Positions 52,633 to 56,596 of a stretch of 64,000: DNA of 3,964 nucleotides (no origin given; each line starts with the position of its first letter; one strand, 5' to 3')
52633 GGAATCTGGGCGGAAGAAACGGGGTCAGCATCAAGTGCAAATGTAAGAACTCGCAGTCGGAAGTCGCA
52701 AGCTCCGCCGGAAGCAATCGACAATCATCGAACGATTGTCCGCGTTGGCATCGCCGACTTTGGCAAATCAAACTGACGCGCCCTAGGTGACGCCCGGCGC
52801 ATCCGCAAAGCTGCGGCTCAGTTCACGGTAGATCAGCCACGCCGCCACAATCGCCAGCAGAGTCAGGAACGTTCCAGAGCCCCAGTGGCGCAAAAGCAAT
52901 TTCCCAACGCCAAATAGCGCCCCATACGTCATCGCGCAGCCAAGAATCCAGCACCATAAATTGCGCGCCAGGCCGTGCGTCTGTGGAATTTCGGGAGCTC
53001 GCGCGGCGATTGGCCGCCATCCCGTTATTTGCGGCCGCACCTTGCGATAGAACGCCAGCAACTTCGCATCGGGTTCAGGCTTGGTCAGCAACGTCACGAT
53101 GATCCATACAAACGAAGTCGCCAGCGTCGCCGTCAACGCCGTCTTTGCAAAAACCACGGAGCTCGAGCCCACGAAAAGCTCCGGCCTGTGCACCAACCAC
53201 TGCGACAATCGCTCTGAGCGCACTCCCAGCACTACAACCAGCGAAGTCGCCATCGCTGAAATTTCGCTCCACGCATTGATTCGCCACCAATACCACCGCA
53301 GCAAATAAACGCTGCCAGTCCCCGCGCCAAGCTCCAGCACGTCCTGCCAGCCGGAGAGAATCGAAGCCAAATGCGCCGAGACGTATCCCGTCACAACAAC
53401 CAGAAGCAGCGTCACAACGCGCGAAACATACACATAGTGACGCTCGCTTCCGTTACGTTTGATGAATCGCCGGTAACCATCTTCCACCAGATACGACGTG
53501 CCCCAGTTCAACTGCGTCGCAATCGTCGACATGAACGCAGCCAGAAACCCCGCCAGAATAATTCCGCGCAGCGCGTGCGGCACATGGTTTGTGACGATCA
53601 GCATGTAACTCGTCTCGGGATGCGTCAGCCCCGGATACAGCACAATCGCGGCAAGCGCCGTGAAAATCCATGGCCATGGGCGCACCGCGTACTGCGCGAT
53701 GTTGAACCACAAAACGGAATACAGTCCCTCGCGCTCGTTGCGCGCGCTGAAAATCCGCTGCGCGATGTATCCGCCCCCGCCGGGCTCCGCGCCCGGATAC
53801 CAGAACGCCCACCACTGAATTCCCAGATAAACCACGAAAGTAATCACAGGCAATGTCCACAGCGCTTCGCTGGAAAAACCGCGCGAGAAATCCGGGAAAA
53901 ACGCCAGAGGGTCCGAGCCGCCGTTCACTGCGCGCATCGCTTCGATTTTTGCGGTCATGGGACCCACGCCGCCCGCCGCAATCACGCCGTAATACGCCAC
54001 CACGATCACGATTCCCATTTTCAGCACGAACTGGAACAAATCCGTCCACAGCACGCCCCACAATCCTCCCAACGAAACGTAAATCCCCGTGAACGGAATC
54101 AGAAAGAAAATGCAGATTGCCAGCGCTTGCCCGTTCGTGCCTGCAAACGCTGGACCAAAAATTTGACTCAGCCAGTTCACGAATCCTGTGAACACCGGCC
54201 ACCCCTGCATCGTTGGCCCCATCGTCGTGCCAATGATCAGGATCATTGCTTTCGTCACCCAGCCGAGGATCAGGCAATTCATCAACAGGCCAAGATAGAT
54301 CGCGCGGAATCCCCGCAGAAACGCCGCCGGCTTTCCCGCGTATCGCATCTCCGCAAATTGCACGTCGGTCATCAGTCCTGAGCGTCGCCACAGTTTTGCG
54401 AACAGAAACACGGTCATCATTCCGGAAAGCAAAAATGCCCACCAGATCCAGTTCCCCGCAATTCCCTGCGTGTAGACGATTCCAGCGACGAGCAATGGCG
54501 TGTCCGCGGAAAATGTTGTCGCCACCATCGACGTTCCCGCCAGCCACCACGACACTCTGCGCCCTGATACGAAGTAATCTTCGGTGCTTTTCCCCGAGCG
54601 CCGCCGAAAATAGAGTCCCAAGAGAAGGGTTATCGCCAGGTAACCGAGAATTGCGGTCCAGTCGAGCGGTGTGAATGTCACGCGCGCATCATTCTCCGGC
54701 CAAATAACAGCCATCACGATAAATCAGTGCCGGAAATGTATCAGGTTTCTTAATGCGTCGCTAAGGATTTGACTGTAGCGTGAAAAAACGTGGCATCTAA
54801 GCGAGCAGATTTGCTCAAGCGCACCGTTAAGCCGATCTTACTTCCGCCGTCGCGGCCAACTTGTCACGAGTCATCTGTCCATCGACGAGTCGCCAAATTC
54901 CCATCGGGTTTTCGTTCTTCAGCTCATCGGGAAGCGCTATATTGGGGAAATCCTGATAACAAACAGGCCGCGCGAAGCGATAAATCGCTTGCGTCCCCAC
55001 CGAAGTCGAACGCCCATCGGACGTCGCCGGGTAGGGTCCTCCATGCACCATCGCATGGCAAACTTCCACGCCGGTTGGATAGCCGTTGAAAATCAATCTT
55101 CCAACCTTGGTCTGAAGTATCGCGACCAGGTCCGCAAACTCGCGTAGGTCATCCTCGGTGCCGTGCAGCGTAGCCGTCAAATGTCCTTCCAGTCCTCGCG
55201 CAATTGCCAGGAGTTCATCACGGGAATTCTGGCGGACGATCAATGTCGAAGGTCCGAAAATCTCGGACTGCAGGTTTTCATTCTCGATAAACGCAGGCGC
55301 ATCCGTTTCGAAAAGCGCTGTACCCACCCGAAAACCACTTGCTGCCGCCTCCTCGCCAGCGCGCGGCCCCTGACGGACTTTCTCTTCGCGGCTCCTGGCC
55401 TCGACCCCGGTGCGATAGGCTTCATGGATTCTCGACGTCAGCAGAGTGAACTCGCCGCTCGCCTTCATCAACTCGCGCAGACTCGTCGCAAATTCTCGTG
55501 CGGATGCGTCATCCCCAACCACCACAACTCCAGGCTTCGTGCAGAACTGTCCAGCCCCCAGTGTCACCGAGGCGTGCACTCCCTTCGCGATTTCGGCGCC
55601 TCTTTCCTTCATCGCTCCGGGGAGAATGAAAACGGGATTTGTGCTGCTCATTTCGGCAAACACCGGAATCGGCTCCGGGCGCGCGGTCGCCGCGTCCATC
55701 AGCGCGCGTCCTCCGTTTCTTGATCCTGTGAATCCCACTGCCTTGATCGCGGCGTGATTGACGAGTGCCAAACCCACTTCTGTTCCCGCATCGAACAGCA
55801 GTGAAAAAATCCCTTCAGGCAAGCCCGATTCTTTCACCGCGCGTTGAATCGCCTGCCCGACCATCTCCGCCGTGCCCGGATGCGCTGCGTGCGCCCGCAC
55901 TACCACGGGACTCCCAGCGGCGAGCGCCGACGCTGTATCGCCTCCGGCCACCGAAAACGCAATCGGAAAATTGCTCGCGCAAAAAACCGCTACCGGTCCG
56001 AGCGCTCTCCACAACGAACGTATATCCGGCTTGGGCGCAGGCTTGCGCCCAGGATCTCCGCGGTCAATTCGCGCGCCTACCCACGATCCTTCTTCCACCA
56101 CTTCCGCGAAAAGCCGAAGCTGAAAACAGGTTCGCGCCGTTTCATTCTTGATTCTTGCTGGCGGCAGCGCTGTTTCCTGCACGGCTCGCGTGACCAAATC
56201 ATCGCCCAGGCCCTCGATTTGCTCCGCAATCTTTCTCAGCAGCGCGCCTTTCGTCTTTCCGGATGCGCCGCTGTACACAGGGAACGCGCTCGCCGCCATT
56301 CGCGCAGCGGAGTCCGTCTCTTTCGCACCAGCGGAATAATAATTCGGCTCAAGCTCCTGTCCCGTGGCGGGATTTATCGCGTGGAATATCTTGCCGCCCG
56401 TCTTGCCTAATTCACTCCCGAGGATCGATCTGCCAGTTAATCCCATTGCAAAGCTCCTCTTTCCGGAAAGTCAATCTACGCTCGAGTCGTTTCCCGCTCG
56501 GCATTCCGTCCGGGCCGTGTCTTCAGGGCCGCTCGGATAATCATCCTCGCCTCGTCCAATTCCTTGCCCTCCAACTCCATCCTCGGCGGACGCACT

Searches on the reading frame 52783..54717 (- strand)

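Call 23: search_protein_families(library=ncbifam, proteins=[window:52783-54717:-], max_evalue=0.00001)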
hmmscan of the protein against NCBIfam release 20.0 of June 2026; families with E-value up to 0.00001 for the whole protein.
window:52783-54717:- (644 aa): 6 families
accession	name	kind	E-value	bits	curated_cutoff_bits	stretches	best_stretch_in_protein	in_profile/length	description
TIGR00813.1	sss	superfamily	3.2e-35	122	184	1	48-490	1-409/411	sodium/solute symporter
TIGR02121.1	Na_Pro_sym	equivalog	7.1e-24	84.4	515.5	1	186-507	147-445/488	sodium/proline symporter PutP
NF007790.0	PRK10484.1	equivalog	1.4e-17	63.7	401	1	28-524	15-470/527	solute:sodium symporter family transporter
TIGR02119.1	panF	equivalog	2.7e-12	46.5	328.05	1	355-497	292-435/471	sodium/pantothenate symporter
TIGR03648.1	Na_symport_lg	subfamily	2.3e-09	36.2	320.75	1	378-560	357-544/547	VC_2705 family sodium/solute symporter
NF011948.0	PRK15419.1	equivalog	3.4e-09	36.1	955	1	383-498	326-443/502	sodium/proline symporter PutP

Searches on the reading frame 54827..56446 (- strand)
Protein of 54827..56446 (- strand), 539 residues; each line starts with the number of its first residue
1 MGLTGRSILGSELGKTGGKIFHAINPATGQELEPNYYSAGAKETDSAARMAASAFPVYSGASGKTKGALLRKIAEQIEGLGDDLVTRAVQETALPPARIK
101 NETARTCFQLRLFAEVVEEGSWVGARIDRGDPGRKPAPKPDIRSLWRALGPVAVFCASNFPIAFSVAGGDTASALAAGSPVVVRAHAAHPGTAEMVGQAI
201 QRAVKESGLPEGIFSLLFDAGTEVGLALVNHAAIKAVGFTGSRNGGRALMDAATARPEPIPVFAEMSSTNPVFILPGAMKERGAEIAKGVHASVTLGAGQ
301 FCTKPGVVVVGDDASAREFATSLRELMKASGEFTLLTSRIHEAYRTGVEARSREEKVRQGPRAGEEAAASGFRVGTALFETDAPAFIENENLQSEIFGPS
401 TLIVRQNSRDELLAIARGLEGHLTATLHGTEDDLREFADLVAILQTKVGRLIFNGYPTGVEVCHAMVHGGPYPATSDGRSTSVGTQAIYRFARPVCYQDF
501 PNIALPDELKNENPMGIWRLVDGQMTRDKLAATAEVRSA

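Call 23: search_protein_families(library=ncbifam, proteins=[window:54827-56446:-], max_evalue=0.00001)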
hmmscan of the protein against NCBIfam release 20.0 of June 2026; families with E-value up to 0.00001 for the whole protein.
window:54827-56446:- (539 aa): 37 families (the best 25 are shown)
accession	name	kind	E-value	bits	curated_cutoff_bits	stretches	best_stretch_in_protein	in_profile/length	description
NF052305.1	DioxValDhHalo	equivalog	3.9e-33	115.1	750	1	17-442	18-429/483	2,5-dioxovalerate dehydrogenase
NF042993.1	AlphKGSA_gudD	equivalog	5.3e-29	101.3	770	1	17-462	17-447/481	alpha-ketoglutaric semialdehyde dehydrogenase GucD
TIGR02299.1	HpaE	equivalog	4.4e-28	98.1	638.35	1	14-323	11-298/488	5-carboxymethyl-2-hydroxymuconate semialdehyde dehydrogenase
NF010000.0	PRK13473.1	subfamily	5.9e-28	97.7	615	1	9-426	7-409/475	aminobutyraldehyde dehydrogenase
NF002852.0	PRK03137.1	subfamily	2.5e-26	92.6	648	1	20-462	51-478/514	L-glutamate gamma-semialdehyde dehydrogenase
TIGR01804.1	BADH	equivalog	6.6e-25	87.5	668.6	1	15-456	9-434/467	betaine-aldehyde dehydrogenase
TIGR01237.1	D1pyr5carbox2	equivalog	1.7e-24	86.5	659.65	1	14-464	42-477/511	L-glutamate gamma-semialdehyde dehydrogenase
TIGR03216.1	OH_muco_semi_DH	equivalog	5.4e-24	84.6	693.25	1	17-429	12-419/481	2-hydroxymuconic semialdehyde dehydrogenase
TIGR01780.1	SSADH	subfamily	6.5e-24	84.6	646.35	1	24-426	2-389/448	succinate-semialdehyde dehydrogenase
NF006992.0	PRK09457.1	subfamily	6.7e-24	84.4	514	1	16-329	12-304/487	succinylglutamate-semialdehyde dehydrogenase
NF008772.0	PRK11809.1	equivalog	1.8e-22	78.9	1750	1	146-416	766-1038/1318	trifunctional transcriptional regulator/proline dehydrogenase/L-glutamate gamma-semialdehyde dehydrogenase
NF009725.0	PRK13252.1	equivalog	2e-22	79.3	593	1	8-456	11-442/488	betaine-aldehyde dehydrogenase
TIGR01238.1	D1pyr5carbox3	equivalog_domain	7.7e-22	77.5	485.2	1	19-412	51-420/500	L-glutamate gamma-semialdehyde dehydrogenase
TIGR03240.1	arg_catab_astD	equivalog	2.1e-21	76.3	579.3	1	17-326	11-299/484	succinylglutamate-semialdehyde dehydrogenase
NF045736.1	PaDhStyDRhodo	equivalog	5.6e-20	71.3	800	1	15-429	14-417/479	phenylacetaldehyde dehydrogenase StyD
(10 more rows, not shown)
